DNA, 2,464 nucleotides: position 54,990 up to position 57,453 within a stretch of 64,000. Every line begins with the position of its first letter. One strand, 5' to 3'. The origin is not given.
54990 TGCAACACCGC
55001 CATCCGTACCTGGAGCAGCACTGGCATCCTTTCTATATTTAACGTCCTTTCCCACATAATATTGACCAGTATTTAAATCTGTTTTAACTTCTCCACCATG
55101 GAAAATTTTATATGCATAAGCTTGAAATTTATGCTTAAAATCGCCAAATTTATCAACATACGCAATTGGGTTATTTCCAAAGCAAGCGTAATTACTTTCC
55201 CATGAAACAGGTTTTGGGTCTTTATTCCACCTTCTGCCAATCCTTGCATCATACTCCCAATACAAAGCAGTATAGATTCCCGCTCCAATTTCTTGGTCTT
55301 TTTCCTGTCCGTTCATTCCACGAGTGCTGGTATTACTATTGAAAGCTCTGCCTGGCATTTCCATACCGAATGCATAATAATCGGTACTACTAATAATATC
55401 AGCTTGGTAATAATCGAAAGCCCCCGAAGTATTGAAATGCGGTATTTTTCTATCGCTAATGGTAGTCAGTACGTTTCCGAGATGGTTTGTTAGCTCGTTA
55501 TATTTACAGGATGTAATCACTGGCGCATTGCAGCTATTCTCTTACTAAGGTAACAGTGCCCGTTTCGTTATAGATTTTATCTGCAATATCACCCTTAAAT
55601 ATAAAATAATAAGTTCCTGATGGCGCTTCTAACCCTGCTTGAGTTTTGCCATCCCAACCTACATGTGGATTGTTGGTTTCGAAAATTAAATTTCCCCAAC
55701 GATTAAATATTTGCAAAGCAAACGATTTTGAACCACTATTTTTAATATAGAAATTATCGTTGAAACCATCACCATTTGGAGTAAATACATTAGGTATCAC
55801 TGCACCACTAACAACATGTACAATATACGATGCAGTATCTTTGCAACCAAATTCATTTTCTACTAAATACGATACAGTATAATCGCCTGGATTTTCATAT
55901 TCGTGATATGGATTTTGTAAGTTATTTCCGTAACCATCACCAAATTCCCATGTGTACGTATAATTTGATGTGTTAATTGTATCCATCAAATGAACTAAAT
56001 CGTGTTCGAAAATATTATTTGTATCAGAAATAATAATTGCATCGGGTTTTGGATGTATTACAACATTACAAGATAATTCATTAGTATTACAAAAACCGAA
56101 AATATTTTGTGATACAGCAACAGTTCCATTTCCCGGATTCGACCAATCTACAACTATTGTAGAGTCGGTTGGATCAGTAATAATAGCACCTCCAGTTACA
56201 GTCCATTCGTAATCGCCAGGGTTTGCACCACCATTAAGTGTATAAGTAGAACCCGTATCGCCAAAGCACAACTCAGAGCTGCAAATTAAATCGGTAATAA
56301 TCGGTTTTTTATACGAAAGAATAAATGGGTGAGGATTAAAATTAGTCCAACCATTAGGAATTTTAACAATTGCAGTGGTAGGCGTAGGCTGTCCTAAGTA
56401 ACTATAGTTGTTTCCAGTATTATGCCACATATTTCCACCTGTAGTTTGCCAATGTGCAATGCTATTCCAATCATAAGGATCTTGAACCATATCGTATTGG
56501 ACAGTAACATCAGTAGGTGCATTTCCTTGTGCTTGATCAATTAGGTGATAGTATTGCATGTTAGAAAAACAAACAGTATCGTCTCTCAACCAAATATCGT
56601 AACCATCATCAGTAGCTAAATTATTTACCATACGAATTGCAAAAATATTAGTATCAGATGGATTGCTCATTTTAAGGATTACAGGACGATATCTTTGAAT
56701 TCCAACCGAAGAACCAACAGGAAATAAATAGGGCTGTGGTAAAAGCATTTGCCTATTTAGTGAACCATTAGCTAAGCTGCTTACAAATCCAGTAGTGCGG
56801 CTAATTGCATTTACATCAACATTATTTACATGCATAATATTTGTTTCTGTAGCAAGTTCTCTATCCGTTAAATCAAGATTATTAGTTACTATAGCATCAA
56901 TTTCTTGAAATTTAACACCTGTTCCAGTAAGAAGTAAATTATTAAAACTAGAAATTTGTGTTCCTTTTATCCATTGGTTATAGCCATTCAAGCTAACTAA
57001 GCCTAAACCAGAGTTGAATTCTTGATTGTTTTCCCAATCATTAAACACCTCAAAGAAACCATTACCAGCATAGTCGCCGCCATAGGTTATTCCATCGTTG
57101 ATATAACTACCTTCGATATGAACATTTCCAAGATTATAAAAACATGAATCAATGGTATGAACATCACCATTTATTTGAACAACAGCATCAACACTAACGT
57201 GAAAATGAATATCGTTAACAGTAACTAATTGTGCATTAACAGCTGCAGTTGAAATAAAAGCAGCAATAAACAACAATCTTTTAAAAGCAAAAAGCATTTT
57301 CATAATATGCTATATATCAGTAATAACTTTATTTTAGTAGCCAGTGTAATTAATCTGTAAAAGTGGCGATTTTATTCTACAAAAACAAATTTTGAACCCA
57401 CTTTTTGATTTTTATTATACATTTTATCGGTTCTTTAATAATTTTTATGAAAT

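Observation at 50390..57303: Two Rhs-tip toxin/immunity cassettes with no parent rhs gene, directly behind a T9SS type-B-CTD cargo gene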

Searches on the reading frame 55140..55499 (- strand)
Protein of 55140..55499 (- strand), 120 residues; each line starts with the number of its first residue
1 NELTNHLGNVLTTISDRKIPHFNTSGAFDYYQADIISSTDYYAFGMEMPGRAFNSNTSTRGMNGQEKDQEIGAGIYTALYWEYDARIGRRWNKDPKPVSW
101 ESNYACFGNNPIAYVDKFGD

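Call 36: search_protein_representatives(protein=window:55140-55499:-)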
Query: 120 residues. Proteins with E-value up to 0.001 (for the whole library): 15536; up to 1e-10: 7569; up to 1e-30: 211. The best 150 are listed.
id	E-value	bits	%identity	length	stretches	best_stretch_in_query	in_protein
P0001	4.0e-78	275.7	100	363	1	1-120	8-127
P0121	6.5e-44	165.2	73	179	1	6-117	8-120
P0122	3.6e-41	156.3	56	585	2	2-120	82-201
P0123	4.8e-40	152.7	64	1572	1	2-120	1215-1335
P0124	2.1e-39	150.6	59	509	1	2-120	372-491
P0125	2.6e-39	150.3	61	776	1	4-120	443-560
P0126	8.6e-39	148.6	58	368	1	2-120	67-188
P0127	9.8e-39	148.4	62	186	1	2-120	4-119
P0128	1.4e-38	148.0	62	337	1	2-120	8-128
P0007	2.3e-38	147.3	59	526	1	2-120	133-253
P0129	3.1e-38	146.8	64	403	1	2-120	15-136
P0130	3.8e-38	146.5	63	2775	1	2-120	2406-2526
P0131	6.7e-38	145.7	56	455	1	2-120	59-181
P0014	7.5e-38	145.6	58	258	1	2-119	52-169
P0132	8.4e-38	145.4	63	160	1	7-117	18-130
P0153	2.2e-35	137.6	56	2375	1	2-118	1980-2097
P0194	2.6e-33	130.9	60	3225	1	2-120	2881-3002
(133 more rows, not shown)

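Call 38: search_protein_families(library=pfam, proteins=[P0130, P0194, P0153, P0123], max_evalue=0.001)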
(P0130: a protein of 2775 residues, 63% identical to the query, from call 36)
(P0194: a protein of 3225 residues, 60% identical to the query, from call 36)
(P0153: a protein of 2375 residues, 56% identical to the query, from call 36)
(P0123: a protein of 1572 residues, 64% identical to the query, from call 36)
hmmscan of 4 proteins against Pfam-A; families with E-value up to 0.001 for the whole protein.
P0130 (2775 aa): 2 families
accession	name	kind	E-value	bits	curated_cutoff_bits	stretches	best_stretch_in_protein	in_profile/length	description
PF20041.5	DUF6443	-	1.6e-06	28.8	27.8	1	376-532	15-135/137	Domain of unknown function (DUF6443)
PF05593.20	RHS_repeat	-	5.1e-06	27.2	22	0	1643-1676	1-34/38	RHS Repeat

P0194 (3225 aa): 2 families
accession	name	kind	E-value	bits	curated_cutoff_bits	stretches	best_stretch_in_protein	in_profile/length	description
PF20041.5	DUF6443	-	8e-09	36.3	27.8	1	964-1112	19-128/137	Domain of unknown function (DUF6443)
PF05593.20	RHS_repeat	-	8.8e-07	29.6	22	0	2295-2324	1-30/38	RHS Repeat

P0153 (2375 aa): 1 family
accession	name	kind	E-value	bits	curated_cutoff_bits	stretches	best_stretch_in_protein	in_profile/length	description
PF05593.20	RHS_repeat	-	3.4e-09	37.3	22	0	1366-1403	1-31/38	RHS Repeat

P0123 (1572 aa): 0 families

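Call 45: find_encoding_contigs(protein=P0121, flank=10000, max_places=5)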
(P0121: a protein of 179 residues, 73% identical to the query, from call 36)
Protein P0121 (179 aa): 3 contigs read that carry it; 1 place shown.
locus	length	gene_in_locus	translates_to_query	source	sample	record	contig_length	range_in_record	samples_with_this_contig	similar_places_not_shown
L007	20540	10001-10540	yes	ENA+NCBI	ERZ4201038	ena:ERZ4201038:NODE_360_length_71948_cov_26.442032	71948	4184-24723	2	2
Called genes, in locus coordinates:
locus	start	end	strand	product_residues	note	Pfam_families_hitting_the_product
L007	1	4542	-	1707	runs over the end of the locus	PF18962:Por_Secre_tail (weak)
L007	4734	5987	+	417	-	PF00994:MoCF_biosynth, PF18146:CinA_KH, PF02464:CinA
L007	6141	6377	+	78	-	PF00830:Ribosomal_L28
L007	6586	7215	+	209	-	PF13715:CarbopepD_reg_2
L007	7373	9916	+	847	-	PF13620:CarboxypepD_reg, PF13715:CarbopepD_reg_2, PF07715:Plug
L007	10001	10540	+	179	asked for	-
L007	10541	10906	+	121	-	PF15639:Tox-MPTase3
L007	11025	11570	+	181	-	-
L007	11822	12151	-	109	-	PF06296:RelE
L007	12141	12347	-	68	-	-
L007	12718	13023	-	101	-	PF12844:HTH_19, PF13560:HTH_31 (weak), PF01381:HTH_3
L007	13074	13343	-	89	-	PF05973:Gp49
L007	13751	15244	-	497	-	PF00221:Lyase_aromatic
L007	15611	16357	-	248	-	PF18962:Por_Secre_tail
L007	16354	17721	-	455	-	PF00152:tRNA-synt_2 (faint), PF13393:tRNA-synt_His, PF03129:HGTP_anticodon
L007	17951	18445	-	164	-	PF19480:DUF6016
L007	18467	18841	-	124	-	-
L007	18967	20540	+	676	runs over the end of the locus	PF13414:TPR_11, PF13432:TPR_16 (weak), PF07676:PD40 (weak), PF00691:OmpA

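Call 55: search_protein_families(library=pfam, proteins=[L007:10541-10906:+, L007:11025-11570:+], max_evalue=10)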
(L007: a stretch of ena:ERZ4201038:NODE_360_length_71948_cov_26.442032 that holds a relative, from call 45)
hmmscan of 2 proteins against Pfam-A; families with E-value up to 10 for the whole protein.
L007:10541-10906:+ (121 aa): 0 families

L007:11025-11570:+ (181 aa): 1 family
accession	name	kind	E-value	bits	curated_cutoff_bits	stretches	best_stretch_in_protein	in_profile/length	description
PF16269.10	DUF4922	-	0.0051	17.2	23.6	1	106-160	56-112/146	Domain of unknown function (DUF4922)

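Call 74: find_encoding_contigs(protein=P0130, flank=10000, max_places=2)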
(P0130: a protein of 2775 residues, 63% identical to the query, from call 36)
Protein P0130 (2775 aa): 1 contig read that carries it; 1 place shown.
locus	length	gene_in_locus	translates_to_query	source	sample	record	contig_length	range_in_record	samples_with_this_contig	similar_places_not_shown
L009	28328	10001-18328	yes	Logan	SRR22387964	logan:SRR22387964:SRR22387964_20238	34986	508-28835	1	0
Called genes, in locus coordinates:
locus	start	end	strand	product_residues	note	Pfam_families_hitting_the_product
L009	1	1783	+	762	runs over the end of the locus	?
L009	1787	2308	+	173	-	PF03938:OmpH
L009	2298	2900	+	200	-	-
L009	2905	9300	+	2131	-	-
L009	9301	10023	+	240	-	-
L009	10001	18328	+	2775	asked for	PF20041:DUF6443 (weak), PF05593:RHS_repeat (faint)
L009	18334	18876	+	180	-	-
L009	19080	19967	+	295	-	-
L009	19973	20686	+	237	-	-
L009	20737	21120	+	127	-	-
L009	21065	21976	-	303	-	PF00145:DNA_methylase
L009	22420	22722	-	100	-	PF13280:WYL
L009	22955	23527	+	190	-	PF00239:Resolvase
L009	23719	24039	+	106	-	-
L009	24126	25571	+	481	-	-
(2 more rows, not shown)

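Call 75: find_encoding_contigs(protein=P0153, flank=10000, max_places=2)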
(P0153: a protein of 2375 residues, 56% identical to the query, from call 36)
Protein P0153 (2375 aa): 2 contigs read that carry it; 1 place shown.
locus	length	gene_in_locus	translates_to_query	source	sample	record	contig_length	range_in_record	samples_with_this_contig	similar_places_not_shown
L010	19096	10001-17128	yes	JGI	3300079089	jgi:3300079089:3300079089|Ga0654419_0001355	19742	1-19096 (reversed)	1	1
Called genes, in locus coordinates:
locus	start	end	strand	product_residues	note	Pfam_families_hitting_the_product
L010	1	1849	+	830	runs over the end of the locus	?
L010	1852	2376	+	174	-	PF03938:OmpH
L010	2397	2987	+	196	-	-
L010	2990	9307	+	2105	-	-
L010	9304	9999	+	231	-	-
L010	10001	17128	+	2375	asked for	PF05593:RHS_repeat (faint)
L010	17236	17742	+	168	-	-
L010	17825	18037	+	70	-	-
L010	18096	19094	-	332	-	?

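Call 76: find_encoding_contigs(protein=P0194, flank=10000, max_places=2)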
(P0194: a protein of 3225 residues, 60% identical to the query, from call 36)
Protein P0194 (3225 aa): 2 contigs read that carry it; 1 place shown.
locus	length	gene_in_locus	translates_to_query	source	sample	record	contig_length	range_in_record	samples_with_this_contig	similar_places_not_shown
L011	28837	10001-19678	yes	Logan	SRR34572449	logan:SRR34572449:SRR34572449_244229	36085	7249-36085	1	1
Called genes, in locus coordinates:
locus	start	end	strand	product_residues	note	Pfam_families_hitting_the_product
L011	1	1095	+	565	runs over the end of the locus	-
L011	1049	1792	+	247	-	-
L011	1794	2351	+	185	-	-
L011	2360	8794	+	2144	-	-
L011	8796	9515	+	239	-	-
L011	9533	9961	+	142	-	-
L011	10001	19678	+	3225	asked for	PF20041:DUF6443 (weak), PF05593:RHS_repeat (faint)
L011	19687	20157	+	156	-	-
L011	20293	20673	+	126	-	-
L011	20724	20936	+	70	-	-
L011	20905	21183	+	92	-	-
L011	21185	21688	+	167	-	-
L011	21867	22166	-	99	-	-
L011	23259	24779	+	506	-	-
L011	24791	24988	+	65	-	-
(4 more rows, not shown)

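Call 77: search_protein_families(library=pfam, proteins=[L010:2-1849:+, L010:1852-2376:+, L010:2397-2987:+, L010:2990-9307:+, L010:9304-9999:+], max_evalue=0.01)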
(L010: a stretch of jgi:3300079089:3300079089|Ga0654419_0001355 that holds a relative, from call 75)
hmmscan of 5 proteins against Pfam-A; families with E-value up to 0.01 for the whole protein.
L010:2-1849:+ (615 aa): 0 families

L010:1852-2376:+ (174 aa): 1 family
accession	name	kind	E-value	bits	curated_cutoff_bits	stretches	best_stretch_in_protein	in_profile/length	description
PF03938.19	OmpH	-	2.2e-18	67.2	32.4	1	29-164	1-139/141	Outer membrane protein (OmpH-like)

L010:2397-2987:+ (196 aa): 0 families

L010:2990-9307:+ (2105 aa): 1 family
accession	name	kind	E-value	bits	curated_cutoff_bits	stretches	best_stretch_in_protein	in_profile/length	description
PF02018.23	CBM_4_9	-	0.00026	21.8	25.9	0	1917-2023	34-129/136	Carbohydrate binding domain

L010:9304-9999:+ (231 aa): 0 families

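Call 78: search_protein_families(library=ncbifam, proteins=[L010:2-1849:+, L010:1852-2376:+, L010:2397-2987:+, L010:2990-9307:+, L010:9304-9999:+], max_evalue=0.01)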
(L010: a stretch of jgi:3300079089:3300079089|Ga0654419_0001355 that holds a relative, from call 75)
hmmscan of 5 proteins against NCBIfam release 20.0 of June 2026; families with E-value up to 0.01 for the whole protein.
L010:2-1849:+ (615 aa): 0 families

L010:1852-2376:+ (174 aa): 1 family
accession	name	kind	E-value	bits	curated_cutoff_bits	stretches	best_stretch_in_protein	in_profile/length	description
NF008047.0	PRK10780.1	equivalog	5.6e-09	36.2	237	1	25-166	21-164/165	molecular chaperone Skp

L010:2397-2987:+ (196 aa): 0 families

L010:2990-9307:+ (2105 aa): 0 families

L010:9304-9999:+ (231 aa): 2 families
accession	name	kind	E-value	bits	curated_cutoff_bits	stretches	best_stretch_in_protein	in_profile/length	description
NF053579.1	LolA3_fam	equivalog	2.5e-27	95.9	83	1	1-227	1-231/232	LolA3 family protein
NF053572.1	LolA1_Flavo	equivalog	0.0012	18.5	100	1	3-82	3-82/214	outer membrane lipoprotein periplasmic chaperone LolA1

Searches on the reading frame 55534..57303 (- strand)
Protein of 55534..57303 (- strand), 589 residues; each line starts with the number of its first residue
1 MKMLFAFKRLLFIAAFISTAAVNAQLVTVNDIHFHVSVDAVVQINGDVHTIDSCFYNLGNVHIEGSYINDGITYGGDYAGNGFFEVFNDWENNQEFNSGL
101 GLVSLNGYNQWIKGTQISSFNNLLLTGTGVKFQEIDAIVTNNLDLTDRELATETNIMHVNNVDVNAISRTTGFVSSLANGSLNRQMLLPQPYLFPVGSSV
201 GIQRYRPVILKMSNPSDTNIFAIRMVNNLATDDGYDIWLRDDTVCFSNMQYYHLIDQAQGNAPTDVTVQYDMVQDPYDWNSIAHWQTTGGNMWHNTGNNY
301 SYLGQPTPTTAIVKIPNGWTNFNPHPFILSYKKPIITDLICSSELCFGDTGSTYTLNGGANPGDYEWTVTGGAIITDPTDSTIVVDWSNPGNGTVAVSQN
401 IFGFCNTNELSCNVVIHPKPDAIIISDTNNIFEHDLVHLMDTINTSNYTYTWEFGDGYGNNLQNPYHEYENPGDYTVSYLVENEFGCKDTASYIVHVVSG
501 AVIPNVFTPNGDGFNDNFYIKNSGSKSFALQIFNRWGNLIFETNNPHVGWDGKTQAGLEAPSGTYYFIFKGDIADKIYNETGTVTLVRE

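Call 3: search_protein_families(library=pfam, proteins=[window:55534-57303:-], max_evalue=0.1)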
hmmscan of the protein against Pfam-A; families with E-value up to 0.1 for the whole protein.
window:55534-57303:- (589 aa): 5 families
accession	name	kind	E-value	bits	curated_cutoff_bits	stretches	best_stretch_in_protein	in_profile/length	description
PF13585.12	CHU_C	-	1.7e-20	73.3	27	1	503-582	3-82/86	CHU_C Type IX secretion signal domain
PF18911.6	PKD_4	-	1.1e-10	41.9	27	1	443-492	30-80/85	PKD domain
PF00801.26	PKD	-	1.9e-08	34.6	23.5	1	444-489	26-73/80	PKD domain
PF19408.5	PKD_6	-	0.00019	22.1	25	1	342-398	11-67/82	PKD-like domain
PF13860.13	FlgD_ig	-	0.0066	16.9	27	1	547-567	51-71/79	FlgD Ig-like domain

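Call 4: search_protein_families(library=ncbifam, proteins=[window:55534-57303:-], max_evalue=0.1)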
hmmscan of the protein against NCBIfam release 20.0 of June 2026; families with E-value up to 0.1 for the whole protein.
window:55534-57303:- (589 aa): 2 families
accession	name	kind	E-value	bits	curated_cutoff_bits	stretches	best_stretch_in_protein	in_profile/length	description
TIGR04131.1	Bac_Flav_CTERM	domain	6.7e-15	55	35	1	503-587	3-84/85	T9SS type B sorting domain-containing protein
TIGR00864.1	PCC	subfamily_domain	4.1e-05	20.1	1861.4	1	333-500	1305-1480/2700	polycystin cation channel protein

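Call 17: find_related_loci(query=window:55534-57303:-, collection=genome_contigs, flank=10000)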
Query window:55534-57303:- (589 aa) in genome_contigs; peptide patterns used: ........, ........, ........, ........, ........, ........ (x = any residue, [..] = any of these).
16 stretches matched a pattern; 1 encode a relative of the query (tblastn E <= 1e-3); 1 distinct loci.
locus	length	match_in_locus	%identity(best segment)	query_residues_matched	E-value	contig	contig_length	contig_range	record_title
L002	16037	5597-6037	38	449-588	2e-20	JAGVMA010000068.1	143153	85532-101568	MAG: Bacteroidia bacterium isolate SW_6 c_000000068844, whole genome shotgun sequence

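Call 51: find_related_loci(query=window:55534-57303:-, collection=metagenome_contigs, flank=10000)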
Query window:55534-57303:- (589 aa) in metagenome_contigs; peptide patterns used: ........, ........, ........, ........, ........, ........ (x = any residue, [..] = any of these).
41 stretches matched a pattern; 1 encode a relative of the query (tblastn E <= 1e-3); 1 distinct loci.
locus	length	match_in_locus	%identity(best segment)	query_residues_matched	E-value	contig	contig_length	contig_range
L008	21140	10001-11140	33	392-588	1e-18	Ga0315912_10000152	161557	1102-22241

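Call 89: search_protein_families(library=padloc, proteins=[window:55534-57303:-], max_evalue=0.01)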
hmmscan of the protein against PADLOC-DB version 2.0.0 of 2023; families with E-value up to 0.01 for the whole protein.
window:55534-57303:- (589 aa): 0 families
